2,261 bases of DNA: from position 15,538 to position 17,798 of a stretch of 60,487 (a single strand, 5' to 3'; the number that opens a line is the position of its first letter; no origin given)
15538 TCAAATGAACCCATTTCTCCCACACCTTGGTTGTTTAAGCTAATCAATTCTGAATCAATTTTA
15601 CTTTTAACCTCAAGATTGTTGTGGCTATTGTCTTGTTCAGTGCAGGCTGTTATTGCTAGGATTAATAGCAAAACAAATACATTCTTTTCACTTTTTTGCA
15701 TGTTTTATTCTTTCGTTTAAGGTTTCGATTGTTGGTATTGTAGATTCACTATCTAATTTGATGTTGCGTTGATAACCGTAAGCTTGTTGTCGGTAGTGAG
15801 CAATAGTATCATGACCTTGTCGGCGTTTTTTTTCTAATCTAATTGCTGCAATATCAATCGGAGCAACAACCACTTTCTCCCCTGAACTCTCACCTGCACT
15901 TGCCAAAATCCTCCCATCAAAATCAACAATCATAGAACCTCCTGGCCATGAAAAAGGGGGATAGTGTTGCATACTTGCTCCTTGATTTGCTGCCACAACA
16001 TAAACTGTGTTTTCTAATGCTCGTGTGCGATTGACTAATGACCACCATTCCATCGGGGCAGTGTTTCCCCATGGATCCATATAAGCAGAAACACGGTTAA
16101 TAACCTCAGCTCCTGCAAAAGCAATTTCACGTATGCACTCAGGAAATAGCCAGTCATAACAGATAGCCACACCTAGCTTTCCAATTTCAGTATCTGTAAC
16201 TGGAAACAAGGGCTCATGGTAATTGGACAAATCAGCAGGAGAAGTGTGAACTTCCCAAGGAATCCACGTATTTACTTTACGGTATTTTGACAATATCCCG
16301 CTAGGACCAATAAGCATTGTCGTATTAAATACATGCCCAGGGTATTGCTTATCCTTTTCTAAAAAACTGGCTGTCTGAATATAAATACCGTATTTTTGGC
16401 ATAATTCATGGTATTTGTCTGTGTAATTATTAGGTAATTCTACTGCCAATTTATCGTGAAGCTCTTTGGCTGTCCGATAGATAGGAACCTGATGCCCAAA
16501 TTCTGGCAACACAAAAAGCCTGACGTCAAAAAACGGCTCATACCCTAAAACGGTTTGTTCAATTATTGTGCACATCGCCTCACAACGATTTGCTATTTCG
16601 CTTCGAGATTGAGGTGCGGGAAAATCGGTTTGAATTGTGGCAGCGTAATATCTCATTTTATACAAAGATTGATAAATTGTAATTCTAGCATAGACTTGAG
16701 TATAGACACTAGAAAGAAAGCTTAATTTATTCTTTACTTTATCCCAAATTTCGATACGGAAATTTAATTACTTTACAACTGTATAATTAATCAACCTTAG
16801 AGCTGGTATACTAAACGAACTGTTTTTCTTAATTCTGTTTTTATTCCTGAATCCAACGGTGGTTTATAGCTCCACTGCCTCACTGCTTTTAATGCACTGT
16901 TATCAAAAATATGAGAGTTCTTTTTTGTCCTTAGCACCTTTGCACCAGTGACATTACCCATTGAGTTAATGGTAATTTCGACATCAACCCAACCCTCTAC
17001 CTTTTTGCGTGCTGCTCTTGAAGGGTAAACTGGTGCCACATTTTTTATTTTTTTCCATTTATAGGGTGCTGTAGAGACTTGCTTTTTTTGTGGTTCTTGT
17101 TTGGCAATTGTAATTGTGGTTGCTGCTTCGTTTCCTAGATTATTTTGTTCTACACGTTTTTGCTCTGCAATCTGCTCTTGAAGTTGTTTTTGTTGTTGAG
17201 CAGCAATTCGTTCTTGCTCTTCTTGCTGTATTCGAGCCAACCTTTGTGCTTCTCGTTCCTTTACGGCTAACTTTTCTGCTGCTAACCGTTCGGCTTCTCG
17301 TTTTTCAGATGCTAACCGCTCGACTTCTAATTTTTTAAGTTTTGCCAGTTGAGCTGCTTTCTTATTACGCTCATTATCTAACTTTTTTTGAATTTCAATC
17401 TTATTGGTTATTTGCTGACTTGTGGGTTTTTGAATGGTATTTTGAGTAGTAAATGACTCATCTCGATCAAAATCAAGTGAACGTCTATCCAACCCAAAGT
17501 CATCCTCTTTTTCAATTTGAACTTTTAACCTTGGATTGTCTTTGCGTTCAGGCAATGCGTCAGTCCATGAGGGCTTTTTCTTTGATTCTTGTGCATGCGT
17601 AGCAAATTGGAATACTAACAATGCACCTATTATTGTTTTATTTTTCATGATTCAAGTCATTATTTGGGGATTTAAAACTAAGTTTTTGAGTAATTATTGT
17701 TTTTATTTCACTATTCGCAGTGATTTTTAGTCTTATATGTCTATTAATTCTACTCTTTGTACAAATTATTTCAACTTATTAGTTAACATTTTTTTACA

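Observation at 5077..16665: Five-gene translationally coupled operon (CN-hydrolase / TPR-FG-GAP lipoprotein / 5-TM pentahaem cytochrome-TPR / CRTAC1 propeller / MASE1-GGDEF-EAL): candidate uncharacterised envelope redox-signalling system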

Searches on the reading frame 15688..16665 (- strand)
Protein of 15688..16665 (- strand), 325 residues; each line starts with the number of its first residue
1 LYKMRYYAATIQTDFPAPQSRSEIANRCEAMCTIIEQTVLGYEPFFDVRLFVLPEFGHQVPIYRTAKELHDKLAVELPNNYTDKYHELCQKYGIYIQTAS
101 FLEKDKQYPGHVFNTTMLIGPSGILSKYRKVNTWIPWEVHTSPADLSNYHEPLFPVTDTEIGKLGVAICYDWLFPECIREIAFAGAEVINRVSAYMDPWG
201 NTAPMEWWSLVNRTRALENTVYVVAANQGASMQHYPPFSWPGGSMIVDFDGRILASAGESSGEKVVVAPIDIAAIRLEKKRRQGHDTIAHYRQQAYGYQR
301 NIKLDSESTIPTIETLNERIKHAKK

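Call 4: search_protein_families(library=pfam, proteins=[window:15688-16665:-], max_evalue=0.01)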
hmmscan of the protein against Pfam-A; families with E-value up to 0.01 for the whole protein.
window:15688-16665:- (325 aa): 1 family
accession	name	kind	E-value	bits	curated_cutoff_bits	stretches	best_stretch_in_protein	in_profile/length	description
PF00795.27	CN_hydrolase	-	1.4e-36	126.6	23.2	1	47-276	32-252/256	Carbon-nitrogen hydrolase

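Call 5: search_protein_families(library=ncbifam, proteins=[window:15688-16665:-], max_evalue=0.01)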
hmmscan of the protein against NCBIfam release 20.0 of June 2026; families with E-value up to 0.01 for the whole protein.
window:15688-16665:- (325 aa): 10 families
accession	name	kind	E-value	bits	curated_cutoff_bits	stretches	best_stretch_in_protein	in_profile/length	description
NF009803.0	PRK13287.1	equivalog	3.9e-33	114.6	406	1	8-271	16-258/333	formamidase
NF040852.1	nitrile_Arch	equivalog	1.9e-26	92.8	500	1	48-294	34-258/262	nitrilase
NF009802.0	PRK13286.1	equivalog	3e-26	92.2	427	1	9-296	16-284/345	aliphatic amidase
TIGR03381.1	agmatine_aguB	equivalog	1.1e-21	77.4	410.25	1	64-279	49-262/279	N-carbamoylputrescine amidase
NF033621.1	de_GSH_amidase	exception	1.8e-17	63.6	355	1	48-277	32-242/260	deaminated glutathione amidase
NF043013.1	DeGluthAmidYersProt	equivalog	7.1e-16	58.2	500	1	62-281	46-259/278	deaminated glutathione amidase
TIGR00546.1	lnt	equivalog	6.7e-11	42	132.9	1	10-231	164-386/395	apolipoprotein N-acyltransferase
NF002730.0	PRK02628.1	equivalog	1.1e-07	30.5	473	1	151-306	160-309/677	NAD(+) synthase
TIGR04048.1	nitrile_sll0784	equivalog_domain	1.3e-05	24.3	502.6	1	30-293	36-287/301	Nit6803 family nitrilase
NF007757.0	PRK10438.1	equivalog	2.9e-05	23.4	249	1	167-275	139-237/256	amidohydrolase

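Call 23: search_solved_structures(query=window:15688-16665:-, max_evalue=0.001)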
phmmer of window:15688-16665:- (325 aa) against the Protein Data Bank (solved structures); distinct sequences matched with E-value up to 0.001: 36.
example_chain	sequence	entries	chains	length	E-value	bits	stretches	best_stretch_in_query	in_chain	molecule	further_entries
5g3o_A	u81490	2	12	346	2.7e-26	95.5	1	7-266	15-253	FORMAMIDASE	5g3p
2dyu_A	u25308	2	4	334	3.3e-24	88.7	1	7-259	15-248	Formamidase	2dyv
1ems_A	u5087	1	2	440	5.7e-23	84.6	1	73-301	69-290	NIT-FRAGILE HISTIDINE TRIAD FUSION PROTEIN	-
2e2k_A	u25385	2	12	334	8.1e-23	84.1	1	7-259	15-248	Formamidase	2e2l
1j31_A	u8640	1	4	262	1.3e-21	80.1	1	48-294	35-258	Hypothetical protein PH0642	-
3ivz_A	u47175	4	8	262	1.5e-20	76.6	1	49-293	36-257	Nitrilase | Beta ureidopropionase (Beta-alanine synthase)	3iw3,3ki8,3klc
7ovg_A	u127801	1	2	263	2.4e-20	76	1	48-294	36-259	CN hydrolase domain-containing protein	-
6ypa_A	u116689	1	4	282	3.1e-20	75.6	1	48-294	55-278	CN hydrolase domain-containing protein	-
1f89_A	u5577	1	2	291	4.9e-18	68.4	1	23-275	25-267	32.5 KDA PROTEIN YLR351C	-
2uxy_A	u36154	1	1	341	1.9e-16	63.2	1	45-285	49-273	ALIPHATIC AMIDASE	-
2w1v_A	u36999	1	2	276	3.8e-16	62.2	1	73-274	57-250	NITRILASE HOMOLOG 2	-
2plq_A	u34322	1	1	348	1e-15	60.8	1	20-288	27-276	Aliphatic amidase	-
4lf0_A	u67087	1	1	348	2.2e-15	59.7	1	20-288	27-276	Aliphatic amidase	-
4gyl_A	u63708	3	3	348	3.7e-15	59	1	20-288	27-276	Aliphatic amidase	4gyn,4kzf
7elf_A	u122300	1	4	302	4e-11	45.7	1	106-275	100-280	KLLA0E15247p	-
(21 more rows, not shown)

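Call 77: search_solved_structures(query=window:15688-16656:-, max_evalue=1e-20, show_alignments=2)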
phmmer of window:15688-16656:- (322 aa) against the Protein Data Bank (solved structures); distinct sequences matched with E-value up to 1e-20: 5.
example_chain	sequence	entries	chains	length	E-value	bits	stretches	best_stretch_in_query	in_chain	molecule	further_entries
5g3o_A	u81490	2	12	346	3e-26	95.4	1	4-263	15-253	FORMAMIDASE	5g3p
2dyu_A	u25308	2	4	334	3.6e-24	88.6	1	4-256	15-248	Formamidase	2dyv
1ems_A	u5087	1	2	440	5.6e-23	84.6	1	70-298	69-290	NIT-FRAGILE HISTIDINE TRIAD FUSION PROTEIN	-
2e2k_A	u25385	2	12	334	8.8e-23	84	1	4-256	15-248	Formamidase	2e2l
1j31_A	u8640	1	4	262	1.3e-21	80.1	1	45-291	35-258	Hypothetical protein PH0642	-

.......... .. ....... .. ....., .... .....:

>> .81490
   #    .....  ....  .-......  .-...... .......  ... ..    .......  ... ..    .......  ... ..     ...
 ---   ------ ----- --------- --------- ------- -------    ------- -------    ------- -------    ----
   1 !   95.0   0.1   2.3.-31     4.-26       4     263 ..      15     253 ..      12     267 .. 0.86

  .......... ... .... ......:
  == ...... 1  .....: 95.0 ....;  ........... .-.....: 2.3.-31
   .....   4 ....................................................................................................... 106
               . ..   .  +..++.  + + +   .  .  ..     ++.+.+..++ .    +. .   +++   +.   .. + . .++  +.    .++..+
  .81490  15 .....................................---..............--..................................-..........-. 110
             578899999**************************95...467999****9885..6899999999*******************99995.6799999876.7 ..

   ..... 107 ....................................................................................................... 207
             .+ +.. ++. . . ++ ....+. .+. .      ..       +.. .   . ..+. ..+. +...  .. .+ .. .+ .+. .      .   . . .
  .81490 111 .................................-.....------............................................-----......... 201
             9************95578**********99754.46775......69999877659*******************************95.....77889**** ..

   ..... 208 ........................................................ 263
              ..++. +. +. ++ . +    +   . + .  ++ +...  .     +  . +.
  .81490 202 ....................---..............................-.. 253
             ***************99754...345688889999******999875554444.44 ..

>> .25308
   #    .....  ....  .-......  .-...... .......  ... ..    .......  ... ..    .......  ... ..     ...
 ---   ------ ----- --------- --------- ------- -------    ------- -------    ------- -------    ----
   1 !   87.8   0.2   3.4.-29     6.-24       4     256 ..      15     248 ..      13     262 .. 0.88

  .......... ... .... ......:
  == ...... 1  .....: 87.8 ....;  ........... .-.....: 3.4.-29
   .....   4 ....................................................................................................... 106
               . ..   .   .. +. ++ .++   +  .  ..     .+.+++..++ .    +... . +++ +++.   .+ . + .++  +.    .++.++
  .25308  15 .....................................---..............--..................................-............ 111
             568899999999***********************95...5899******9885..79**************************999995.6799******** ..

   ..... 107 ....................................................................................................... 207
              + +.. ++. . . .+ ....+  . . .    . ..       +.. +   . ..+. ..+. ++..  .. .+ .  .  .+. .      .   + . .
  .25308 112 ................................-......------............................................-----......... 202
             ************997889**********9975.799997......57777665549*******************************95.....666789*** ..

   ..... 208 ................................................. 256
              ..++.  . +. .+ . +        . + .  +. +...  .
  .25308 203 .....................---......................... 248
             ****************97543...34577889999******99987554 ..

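Call 93: find_homologous_proteins(query=window:15688-16656:-, max_evalue=1e-20)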
Query window:15688-16656:- (322 aa): 6108 proteins with E <= 1e-20 among 7523 candidates; the best 120 are listed.
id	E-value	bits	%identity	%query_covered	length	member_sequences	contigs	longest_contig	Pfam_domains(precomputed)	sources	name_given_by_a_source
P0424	1.6e-218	742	98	100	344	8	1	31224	PF00795.28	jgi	-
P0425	4.1e-200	682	89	100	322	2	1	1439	PF00795.28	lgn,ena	-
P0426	1.4e-190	650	86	100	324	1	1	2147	PF00795.28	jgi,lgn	jgi:predicted amidohydrolase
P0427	2.5e-188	643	83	100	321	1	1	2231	PF00795.28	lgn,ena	-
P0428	7.5e-188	641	85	100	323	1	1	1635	PF00795.28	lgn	-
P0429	1.6e-186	637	82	100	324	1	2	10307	PF00795.28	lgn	-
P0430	2.5e-186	636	83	100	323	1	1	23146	PF00795.28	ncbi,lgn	-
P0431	3.4e-186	636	84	100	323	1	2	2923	PF00795.28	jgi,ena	-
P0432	4.6e-186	635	83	100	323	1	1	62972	PF00795.28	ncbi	-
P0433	8.7e-186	635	83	100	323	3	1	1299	PF00795.28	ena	-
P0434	1.2e-185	634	83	100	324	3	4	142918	PF00795.28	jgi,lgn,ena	-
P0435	3.0e-184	630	82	100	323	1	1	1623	PF00795.28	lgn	-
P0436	1.2e-183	628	80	100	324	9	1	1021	PF00795.28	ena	-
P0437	3.0e-183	626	81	100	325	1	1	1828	PF00795.28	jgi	-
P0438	3.0e-183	626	81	100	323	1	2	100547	PF00795.28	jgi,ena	jgi:predicted amidohydrolase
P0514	1.2e-142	493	65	99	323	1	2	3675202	PF00795.28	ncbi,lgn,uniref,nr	ncbi:nitrilase-related carbon-nitrogen hydrolase [Wenzhouxiangella marina]|uniref:Putative amidohydr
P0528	1.0e-141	490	65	99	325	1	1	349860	PF00795.28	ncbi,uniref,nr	ncbi:nitrilase-related carbon-nitrogen hydrolase [Pseudomarimonas salicorniae]|uniref:CN hydrolase d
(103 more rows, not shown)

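Call 94: find_encoding_contigs(protein=P0514, flank=10000, max_places=1)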
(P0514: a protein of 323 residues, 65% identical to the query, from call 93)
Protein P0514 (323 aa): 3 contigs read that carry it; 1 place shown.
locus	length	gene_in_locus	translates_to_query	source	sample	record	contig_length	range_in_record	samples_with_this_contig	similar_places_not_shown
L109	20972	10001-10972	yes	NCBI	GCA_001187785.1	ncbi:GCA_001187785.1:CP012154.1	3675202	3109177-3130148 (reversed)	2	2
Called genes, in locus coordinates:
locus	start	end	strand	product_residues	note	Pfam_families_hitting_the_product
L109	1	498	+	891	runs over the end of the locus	PF28598:PDH_E1_N, PF00456:Transketolase_N, PF17831:PDH_E1_M, PF22613:Transketolase_C_1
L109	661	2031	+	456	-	PF00364:Biotin_lipoyl, PF25984:BSH_YknX (faint), PF02817:E3_binding, PF00198:2-oxoacid_dh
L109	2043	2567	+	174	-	PF13650:Asp_protease_2, PF13975:gag-asp_proteas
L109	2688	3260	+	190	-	PF07638:Sigma70_ECF, PF08281:Sigma70_r4_2, PF04545:Sigma70_r4 (weak)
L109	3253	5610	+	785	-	PF00069:Pkinase, PF07714:PK_Tyr_Ser-Thr, PF03109:ABC1 (weak), PF13424:TPR_12, PF17874:TPR_MalT (weak), PF13374:TPR_10 (weak), PF13424:TPR_12, PF24885:TPR_NPHP3 (weak), +6 more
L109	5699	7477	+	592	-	PF00364:Biotin_lipoyl, PF25917:BSH_RND (weak), PF00890:FAD_binding_2 (weak), PF01134:GIDA, PF07992:Pyr_redox_2, PF12831:FAD_oxidored, PF00070:Pyr_redox, PF02852:Pyr_redox_dim, +6 more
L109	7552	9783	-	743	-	PF02415:Chlam_PMP (faint)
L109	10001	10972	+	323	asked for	PF00795:CN_hydrolase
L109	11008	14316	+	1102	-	PF07719:TPR_2 (faint), PF14559:TPR_19 (faint), PF13371:TPR_9 (weak), PF01839:FG-GAP (faint), PF13517:FG-GAP_3 (weak), PF07593:UnbV_ASPIC (weak)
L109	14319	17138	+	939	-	PF13435:Cytochrome_C554 (faint), PF14559:TPR_19 (faint), PF13181:TPR_8 (faint), PF13414:TPR_11 (faint), PF13432:TPR_16, PF13431:TPR_17 (weak)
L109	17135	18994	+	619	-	PF01839:FG-GAP (faint), PF13517:FG-GAP_3, PF07593:UnbV_ASPIC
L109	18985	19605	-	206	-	-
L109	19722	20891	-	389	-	PF02350:Epimerase_2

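Call 95: find_encoding_contigs(protein=P0528, flank=10000, max_places=1)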
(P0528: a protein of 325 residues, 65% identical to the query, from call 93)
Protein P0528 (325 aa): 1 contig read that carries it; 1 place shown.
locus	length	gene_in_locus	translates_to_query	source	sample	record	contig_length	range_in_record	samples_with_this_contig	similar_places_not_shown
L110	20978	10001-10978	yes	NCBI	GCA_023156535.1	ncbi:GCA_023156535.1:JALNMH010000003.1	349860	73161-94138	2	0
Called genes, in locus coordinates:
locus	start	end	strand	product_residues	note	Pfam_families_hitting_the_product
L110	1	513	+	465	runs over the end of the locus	PF00005:ABC_tran (faint), PF01926:MMR_HSR1, PF02421:FeoB_N, PF00009:GTP_EFTU, PF01926:MMR_HSR1, PF02421:FeoB_N, PF04548:AIG1 (weak), PF14714:KH_dom-like, +7 more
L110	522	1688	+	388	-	PF00581:Rhodanese, PF00899:ThiF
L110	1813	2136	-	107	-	PF06844:DUF1244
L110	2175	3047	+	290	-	PF00763:THF_DHG_CYH, PF02882:THF_DHG_CYH_C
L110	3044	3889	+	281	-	PF16811:TAtT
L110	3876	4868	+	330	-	PF03480:DctP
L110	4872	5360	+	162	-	PF04290:DctQ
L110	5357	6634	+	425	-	PF06808:DctM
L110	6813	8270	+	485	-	PF00478:IMPDH, PF00571:CBS, PF03060:NMO (weak), PF01070:FMN_dh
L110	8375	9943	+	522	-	PF00117:GATase, PF07722:Peptidase_C26, PF02540:NAD_synthase, PF00958:GMP_synt_C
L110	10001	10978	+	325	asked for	PF00795:CN_hydrolase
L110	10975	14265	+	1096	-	PF07719:TPR_2 (faint), PF13424:TPR_12 (faint), PF14559:TPR_19 (faint), PF13428:TPR_14 (faint), PF12895:ANAPC3 (faint), PF13432:TPR_16, PF13517:FG-GAP_3, PF07593:UnbV_ASPIC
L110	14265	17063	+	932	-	PF13414:TPR_11 (faint), PF13431:TPR_17 (faint)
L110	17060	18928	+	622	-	PF01839:FG-GAP (faint), PF13517:FG-GAP_3, PF07593:UnbV_ASPIC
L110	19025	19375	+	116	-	PF09966:DUF2200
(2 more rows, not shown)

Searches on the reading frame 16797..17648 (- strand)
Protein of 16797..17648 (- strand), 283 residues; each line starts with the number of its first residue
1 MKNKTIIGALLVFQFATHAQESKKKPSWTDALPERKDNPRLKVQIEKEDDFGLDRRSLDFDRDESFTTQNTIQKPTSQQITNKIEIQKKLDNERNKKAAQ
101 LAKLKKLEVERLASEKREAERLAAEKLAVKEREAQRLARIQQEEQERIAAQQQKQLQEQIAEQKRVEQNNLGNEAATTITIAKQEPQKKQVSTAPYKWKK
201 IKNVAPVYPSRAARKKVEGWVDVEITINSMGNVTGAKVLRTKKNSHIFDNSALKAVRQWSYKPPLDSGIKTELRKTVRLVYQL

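Call 4: search_protein_families(library=pfam, proteins=[window:16797-17648:-], max_evalue=0.01)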
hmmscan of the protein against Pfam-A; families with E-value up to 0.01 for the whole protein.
window:16797-17648:- (283 aa): 1 family
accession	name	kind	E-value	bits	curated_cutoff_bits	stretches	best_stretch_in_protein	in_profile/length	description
PF03544.19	TonB_C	-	7.3e-18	65.2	24.6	1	205-283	2-79/79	Gram-negative bacterial TonB protein C-terminal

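Call 5: search_protein_families(library=ncbifam, proteins=[window:16797-17648:-], max_evalue=0.01)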
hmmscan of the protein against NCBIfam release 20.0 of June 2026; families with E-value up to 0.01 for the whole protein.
window:16797-17648:- (283 aa): 9 families
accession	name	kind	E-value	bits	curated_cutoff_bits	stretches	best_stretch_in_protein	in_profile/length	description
TIGR01352.1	tonB_Cterm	subfamily_domain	3e-17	62.7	27.1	1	206-277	1-71/76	TonB family protein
NF008082.0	PRK10819.1-3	equivalog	1.6e-08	34.7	265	1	131-262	94-221/242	TonB system transport protein TonB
NF008081.0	PRK10819.1-2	equivalog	1.4e-07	31.7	377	1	167-262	123-217/240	TonB system transport protein TonB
NF008084.0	PRK10819.1-5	equivalog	1.6e-07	31.5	315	1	150-262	120-226/249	TonB system transport protein TonB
NF038079.1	TonB_sider_MxcH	equivalog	9.9e-07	27.2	925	1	199-276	3-78/792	TonB-dependent siderophore myxochelin receptor MxcH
NF008083.0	PRK10819.1-4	equivalog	1.1e-06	28.9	448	1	167-264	126-218/239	TonB system transport protein TonB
NF033768.1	myxo_SS_tail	domain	2.6e-05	24.2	40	1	203-268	16-81/92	AgmX/PglI C-terminal domain-containing protein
NF008080.0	PRK10819.1-1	equivalog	0.00011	21.7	418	1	198-261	167-229/252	TonB system transport protein TonB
NF047760.1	LIC10042_TonB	equivalog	0.00012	22.2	100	1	155-262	35-140/156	LIC_10042 family TonB-like protein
